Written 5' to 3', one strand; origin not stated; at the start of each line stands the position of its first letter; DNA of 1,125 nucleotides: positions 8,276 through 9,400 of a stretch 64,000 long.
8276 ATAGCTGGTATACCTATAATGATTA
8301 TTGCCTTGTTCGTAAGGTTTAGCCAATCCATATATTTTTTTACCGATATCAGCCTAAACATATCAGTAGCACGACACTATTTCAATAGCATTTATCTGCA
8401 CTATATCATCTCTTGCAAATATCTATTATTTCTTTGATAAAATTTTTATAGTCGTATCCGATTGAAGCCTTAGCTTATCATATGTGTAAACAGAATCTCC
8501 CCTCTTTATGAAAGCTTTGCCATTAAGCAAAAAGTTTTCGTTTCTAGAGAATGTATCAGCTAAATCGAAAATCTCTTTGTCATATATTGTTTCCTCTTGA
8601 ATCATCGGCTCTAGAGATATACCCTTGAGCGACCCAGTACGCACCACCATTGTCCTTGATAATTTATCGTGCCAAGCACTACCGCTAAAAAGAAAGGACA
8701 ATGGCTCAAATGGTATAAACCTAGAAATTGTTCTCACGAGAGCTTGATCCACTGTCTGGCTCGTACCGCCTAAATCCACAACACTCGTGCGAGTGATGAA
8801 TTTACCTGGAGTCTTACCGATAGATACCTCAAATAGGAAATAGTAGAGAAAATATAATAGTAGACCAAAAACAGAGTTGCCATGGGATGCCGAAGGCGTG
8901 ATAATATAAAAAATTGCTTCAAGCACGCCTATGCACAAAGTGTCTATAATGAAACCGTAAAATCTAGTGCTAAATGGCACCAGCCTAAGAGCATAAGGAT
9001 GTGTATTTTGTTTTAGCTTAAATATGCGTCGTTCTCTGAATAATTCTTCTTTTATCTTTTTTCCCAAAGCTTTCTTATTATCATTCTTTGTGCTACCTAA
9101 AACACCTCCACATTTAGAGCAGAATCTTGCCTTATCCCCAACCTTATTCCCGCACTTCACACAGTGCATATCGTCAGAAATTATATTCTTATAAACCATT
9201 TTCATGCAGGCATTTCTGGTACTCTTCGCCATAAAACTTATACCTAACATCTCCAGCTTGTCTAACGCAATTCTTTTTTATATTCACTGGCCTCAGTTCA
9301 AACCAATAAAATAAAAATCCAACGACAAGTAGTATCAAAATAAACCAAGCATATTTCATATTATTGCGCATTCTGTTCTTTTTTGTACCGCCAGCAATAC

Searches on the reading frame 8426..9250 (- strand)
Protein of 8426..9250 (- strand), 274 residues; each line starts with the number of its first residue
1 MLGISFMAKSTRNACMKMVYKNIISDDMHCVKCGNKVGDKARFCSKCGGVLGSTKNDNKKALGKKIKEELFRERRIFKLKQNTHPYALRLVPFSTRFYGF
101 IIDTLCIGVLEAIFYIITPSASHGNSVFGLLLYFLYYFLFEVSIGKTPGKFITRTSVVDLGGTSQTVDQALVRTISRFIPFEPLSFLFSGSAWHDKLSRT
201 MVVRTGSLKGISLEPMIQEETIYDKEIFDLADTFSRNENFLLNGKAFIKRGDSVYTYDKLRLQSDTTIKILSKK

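Call 30: search_protein_families(library=pfam, proteins=[window:8426-9250:-], max_evalue=0.001)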
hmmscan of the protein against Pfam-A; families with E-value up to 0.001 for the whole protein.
window:8426-9250:- (274 aa): 3 families
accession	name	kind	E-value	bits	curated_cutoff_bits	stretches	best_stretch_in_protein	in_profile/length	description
PF06271.18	RDD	-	2.8e-10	41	24.1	1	92-188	3-113/137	RDD family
PF13240.11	Zn_Ribbon_1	-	8.3e-07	29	25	1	29-48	1-20/23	zinc-ribbon domain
PF13248.11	Zn_ribbon_3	-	0.00056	19.7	27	1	30-51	5-26/26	zinc-ribbon domain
